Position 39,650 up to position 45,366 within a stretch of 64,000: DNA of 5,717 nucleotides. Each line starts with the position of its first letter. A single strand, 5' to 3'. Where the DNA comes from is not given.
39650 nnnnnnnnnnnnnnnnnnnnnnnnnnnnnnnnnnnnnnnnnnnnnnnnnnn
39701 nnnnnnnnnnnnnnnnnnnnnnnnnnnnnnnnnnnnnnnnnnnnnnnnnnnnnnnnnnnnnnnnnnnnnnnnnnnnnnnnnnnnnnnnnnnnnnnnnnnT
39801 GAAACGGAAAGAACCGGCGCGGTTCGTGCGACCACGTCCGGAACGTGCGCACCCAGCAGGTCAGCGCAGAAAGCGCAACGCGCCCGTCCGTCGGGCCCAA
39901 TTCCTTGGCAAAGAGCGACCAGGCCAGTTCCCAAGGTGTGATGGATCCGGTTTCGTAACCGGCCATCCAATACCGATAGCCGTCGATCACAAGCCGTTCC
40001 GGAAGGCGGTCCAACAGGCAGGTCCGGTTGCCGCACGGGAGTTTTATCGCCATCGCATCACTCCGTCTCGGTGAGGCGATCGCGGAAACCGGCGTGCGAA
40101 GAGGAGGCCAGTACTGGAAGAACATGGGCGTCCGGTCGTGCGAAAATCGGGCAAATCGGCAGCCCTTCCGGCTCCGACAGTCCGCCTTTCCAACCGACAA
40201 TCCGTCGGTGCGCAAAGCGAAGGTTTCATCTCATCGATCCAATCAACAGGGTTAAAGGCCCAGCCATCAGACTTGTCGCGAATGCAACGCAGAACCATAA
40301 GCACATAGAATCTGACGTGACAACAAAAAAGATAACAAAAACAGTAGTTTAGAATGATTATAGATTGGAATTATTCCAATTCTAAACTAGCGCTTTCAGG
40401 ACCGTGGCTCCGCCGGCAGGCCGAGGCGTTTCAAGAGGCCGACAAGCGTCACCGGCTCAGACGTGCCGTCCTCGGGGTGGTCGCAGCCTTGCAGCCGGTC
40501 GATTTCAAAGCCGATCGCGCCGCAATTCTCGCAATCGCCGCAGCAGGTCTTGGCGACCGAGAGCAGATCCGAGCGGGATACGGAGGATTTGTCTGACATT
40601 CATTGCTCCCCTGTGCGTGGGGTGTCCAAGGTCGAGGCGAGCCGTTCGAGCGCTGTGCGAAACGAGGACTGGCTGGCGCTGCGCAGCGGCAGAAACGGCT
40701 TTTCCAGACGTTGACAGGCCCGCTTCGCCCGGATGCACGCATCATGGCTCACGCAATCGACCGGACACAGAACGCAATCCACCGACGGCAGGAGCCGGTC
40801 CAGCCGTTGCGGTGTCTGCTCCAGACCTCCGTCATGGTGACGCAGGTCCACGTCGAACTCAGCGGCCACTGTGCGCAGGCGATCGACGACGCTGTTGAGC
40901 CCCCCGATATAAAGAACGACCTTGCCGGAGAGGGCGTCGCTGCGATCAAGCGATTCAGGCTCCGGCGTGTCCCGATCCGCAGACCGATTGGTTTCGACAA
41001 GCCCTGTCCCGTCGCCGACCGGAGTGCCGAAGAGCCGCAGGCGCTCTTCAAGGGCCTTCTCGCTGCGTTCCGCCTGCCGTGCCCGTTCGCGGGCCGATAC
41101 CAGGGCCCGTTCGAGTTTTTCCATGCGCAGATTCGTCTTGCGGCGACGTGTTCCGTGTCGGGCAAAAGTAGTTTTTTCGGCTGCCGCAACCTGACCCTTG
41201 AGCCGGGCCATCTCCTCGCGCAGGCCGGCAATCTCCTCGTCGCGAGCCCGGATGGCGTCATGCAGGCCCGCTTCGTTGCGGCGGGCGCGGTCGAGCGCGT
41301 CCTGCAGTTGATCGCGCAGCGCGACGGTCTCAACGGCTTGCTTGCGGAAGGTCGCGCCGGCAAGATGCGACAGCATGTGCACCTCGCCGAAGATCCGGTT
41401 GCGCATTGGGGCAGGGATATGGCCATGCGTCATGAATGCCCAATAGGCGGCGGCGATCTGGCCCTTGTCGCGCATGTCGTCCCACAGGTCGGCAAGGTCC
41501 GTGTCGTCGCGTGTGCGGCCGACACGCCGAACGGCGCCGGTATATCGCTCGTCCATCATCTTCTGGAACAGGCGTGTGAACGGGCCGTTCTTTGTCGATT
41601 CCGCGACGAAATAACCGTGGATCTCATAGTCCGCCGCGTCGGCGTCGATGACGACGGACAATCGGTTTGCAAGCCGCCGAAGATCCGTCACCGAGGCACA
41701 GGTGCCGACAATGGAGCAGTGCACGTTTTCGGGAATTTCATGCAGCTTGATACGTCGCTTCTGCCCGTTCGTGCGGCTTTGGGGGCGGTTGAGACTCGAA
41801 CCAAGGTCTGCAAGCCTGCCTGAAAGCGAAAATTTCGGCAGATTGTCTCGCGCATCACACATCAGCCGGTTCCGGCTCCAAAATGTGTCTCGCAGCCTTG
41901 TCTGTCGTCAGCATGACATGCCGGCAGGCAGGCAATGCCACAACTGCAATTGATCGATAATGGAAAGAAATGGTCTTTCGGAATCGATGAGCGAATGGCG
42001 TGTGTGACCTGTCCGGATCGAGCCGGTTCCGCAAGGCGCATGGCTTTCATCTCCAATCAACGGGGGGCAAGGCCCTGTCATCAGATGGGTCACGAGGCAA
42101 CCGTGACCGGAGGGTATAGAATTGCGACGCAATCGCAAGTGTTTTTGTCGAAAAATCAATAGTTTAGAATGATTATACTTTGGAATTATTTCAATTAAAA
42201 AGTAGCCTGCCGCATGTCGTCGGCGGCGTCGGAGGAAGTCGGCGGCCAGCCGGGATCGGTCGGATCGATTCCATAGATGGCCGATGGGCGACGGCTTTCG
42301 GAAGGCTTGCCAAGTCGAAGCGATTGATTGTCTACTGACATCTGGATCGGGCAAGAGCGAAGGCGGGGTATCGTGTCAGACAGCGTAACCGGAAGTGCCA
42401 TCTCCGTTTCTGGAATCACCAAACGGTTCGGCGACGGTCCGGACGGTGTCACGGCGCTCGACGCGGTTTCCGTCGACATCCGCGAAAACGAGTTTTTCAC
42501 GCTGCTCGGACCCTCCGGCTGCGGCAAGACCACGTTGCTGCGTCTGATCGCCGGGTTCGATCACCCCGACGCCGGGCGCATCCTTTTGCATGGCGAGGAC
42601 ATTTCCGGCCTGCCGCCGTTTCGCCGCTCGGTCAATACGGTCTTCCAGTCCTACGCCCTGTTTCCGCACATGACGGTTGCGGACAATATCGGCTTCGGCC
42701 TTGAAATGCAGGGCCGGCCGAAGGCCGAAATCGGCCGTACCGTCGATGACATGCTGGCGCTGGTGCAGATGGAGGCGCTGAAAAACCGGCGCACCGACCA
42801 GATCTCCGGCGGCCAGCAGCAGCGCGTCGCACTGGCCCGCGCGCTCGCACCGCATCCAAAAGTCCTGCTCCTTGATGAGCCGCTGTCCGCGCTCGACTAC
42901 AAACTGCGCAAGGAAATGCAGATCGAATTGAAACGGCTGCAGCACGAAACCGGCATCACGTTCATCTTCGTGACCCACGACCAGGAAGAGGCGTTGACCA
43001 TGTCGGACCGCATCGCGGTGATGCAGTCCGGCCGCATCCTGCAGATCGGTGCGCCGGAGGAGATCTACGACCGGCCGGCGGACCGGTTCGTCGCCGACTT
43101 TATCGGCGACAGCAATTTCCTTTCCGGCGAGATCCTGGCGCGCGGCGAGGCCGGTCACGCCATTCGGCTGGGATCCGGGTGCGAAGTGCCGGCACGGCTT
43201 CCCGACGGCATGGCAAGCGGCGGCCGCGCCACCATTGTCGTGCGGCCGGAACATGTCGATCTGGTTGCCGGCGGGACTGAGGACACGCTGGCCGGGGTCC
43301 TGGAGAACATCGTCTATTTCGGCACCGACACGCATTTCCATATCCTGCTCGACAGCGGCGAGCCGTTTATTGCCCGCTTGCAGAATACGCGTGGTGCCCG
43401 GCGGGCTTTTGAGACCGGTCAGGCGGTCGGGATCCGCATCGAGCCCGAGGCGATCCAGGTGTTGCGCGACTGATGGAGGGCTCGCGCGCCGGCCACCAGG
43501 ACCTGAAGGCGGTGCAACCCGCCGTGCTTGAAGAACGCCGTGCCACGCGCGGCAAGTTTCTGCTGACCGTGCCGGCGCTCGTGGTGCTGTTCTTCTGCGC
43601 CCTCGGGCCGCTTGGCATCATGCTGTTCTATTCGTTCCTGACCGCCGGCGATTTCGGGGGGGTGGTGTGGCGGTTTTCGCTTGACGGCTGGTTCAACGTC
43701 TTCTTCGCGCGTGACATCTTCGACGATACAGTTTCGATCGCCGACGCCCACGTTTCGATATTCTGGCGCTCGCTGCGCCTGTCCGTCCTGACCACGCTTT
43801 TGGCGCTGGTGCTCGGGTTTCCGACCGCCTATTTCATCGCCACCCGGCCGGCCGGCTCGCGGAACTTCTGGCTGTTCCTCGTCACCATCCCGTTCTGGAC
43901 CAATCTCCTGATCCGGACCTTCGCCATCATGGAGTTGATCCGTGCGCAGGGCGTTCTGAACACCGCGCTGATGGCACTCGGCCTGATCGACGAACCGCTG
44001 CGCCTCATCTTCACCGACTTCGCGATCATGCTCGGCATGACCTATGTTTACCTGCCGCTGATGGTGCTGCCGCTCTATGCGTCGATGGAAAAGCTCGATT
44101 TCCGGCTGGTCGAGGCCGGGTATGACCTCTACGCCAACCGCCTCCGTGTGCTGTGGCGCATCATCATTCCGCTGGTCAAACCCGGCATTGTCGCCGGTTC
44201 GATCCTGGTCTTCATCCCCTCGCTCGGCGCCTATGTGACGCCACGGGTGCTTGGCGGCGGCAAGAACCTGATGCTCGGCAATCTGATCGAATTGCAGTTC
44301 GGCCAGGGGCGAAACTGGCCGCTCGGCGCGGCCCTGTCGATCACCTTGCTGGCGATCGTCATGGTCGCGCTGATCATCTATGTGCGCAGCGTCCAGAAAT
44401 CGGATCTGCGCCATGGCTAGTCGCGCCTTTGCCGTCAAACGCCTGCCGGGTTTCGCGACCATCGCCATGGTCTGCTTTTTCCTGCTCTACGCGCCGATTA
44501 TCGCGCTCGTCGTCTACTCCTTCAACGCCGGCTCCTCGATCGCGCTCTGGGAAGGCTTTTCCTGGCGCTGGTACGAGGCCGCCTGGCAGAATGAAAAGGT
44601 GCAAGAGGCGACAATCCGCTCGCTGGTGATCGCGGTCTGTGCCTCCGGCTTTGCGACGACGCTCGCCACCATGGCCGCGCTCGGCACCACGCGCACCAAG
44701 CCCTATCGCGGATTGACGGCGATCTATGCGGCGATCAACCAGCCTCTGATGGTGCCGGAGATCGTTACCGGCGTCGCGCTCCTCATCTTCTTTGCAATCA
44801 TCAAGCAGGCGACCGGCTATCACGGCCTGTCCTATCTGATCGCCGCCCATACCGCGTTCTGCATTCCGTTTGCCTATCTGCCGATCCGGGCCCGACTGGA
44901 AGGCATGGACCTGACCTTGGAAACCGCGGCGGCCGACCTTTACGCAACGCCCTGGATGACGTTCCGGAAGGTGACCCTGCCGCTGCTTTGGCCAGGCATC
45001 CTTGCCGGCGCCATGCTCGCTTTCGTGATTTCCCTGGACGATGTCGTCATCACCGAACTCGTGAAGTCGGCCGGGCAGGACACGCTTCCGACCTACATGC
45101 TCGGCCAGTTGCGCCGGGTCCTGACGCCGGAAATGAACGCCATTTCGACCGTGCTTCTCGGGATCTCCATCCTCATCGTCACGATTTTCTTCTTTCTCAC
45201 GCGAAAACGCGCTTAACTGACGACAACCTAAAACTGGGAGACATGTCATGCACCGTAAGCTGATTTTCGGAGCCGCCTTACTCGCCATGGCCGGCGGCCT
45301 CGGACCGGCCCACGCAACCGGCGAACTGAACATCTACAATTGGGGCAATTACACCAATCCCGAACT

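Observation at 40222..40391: Duplicated AT-rich promoter/operator plus ~120-nt conserved leader in front of two different operons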

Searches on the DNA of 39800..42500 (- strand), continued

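Call 66: search_with_rna_model(model_id=R1, sources=[L280, L281, L282, L283], max_evalue=1, filters=off)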
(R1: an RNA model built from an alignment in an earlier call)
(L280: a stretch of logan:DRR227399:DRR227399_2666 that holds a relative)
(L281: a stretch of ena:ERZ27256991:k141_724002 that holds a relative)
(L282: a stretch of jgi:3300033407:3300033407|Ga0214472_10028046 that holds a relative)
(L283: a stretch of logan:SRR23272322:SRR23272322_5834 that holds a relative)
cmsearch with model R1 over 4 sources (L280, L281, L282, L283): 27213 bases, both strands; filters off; matches with E-value up to 1: 10.
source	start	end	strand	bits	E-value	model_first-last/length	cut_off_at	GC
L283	3770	3811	+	48.3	9.1e-14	1-42/42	no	0.45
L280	3794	3835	+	47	2.5e-13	1-42/42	no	0.48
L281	1536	1577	+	46.5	3.7e-13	1-42/42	no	0.55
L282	1388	1429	+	46.5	3.7e-13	1-42/42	no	0.55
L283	2039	2080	+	45.6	7.4e-13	1-42/42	no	0.6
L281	3255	3296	+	42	1.1e-11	1-42/42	no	0.5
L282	3107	3148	+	42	1.1e-11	1-42/42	no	0.5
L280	2154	2195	+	34.7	2.7e-09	1-42/42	no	0.5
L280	7878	7888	-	11.7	0.095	16-26/42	no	0.64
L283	2293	2333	-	8.6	0.98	1-42/42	no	0.56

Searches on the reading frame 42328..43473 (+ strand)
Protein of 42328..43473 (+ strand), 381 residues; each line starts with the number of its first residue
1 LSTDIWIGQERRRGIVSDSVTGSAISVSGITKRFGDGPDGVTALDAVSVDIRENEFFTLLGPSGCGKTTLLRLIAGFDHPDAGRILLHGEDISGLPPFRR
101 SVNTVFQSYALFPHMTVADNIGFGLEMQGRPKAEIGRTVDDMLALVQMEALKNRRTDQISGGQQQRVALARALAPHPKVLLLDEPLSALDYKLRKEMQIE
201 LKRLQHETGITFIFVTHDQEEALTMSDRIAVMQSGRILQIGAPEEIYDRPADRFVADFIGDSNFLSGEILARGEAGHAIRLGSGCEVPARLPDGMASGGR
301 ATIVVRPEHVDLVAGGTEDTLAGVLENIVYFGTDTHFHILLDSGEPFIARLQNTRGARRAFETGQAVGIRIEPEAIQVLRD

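Call 53: search_protein_families(library=pfam, proteins=[window:42328-43473:+], max_evalue=0.001)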
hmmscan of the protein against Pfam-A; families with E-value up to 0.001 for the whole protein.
window:42328-43473:+ (381 aa): 5 families
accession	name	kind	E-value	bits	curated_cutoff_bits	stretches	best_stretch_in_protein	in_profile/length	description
PF00005.33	ABC_tran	-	9.6e-37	127.1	25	1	44-186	1-136/137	ABC transporter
PF08402.16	TOBE_2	-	6.4e-17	61.9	21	1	304-379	2-76/76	TOBE domain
PF13304.12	AAA_21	-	3.5e-08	34.3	27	1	149-219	228-300/304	AAA domain, putative AbiEii toxin, Type IV TA system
PF02463.25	SMC_N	-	0.00021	21.2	40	0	156-233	134-213/220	RecF/RecN/SMC N terminal domain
PF13401.12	AAA_22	-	0.00022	22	27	1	54-217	5-123/130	AAA domain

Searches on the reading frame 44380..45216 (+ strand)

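Call 53: search_protein_families(library=pfam, proteins=[window:44380-45216:+], max_evalue=0.001)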
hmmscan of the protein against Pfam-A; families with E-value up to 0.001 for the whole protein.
window:44380-45216:+ (278 aa): 1 family
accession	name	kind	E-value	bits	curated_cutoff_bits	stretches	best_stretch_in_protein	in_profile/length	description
PF00528.27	BPD_transp_1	-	4.7e-12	46.5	26.4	1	114-274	19-175/184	Binding-protein-dependent transport system inner membrane component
